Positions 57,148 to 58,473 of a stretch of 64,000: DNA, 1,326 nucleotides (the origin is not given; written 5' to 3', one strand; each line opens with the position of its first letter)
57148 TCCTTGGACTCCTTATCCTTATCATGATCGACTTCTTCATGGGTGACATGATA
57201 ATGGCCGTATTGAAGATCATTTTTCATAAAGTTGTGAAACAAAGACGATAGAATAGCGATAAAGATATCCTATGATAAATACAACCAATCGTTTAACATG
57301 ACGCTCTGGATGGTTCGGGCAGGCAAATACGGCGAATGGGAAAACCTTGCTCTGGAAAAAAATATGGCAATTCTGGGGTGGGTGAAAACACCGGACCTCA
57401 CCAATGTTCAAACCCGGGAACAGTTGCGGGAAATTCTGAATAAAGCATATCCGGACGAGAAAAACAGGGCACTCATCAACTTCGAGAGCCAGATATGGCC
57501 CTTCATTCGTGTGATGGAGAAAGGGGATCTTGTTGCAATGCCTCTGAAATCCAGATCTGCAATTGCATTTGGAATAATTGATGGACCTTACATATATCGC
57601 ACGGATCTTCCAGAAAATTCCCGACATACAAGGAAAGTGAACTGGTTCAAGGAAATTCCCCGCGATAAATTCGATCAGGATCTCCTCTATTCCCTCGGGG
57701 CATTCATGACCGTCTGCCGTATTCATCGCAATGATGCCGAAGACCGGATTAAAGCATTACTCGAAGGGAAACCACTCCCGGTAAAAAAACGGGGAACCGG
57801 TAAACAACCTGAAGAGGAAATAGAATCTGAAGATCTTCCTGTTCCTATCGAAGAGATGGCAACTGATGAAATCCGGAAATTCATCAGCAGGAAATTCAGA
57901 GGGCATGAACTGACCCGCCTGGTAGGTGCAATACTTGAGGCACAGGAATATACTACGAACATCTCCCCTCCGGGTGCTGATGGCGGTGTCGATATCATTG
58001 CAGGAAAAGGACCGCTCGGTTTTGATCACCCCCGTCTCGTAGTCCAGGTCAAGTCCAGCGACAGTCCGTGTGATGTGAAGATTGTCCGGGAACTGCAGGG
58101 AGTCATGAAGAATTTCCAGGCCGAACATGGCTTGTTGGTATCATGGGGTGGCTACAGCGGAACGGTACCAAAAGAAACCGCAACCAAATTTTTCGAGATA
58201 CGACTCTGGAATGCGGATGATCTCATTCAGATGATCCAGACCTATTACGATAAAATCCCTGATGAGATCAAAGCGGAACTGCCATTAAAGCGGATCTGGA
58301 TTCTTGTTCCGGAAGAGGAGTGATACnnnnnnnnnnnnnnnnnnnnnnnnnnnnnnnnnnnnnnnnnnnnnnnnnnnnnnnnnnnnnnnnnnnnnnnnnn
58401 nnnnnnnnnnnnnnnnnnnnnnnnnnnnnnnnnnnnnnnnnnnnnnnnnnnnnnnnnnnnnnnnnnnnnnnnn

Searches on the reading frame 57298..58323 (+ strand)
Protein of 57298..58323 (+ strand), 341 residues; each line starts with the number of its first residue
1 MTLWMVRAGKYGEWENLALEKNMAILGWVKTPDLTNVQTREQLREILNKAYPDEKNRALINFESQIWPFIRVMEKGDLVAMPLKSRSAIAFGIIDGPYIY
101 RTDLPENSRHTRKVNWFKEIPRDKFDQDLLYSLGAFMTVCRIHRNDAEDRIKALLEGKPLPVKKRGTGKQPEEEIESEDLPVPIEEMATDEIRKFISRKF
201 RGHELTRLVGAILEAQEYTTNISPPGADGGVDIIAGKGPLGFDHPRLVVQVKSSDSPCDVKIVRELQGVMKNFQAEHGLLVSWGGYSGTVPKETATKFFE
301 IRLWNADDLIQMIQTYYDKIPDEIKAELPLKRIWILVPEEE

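Call 31: search_protein_families(library=pfam, proteins=[window:57298-58323:+], max_evalue=0.001)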
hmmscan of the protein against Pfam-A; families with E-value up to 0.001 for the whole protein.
window:57298-58323:+ (341 aa): 1 family
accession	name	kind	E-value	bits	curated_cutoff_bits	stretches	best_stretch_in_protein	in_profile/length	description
PF04471.18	Mrr_cat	-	4.9e-24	85.1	21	1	198-313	2-115/115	Restriction endonuclease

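Call 32: search_protein_families(library=padloc, proteins=[window:57298-58323:+], max_evalue=0.001)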
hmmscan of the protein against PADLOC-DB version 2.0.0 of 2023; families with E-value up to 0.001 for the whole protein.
window:57298-58323:+ (341 aa): 5 families
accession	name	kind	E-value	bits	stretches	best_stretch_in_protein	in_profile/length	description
PDLC04815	PDC-S02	-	3.7e-144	478.3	1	1-340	1-345/346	-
PDLC04819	PDC-S02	-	2.8e-74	248.3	1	2-338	4-331/334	-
PDLC04806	PDC-S02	-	3e-30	103.6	1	2-335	3-322/324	-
PDLC04824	PDC-S02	-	9e-13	46.1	1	4-160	5-163/308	-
PDLC04796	PDC-S02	-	1.8e-07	28.4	1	201-312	244-356/390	-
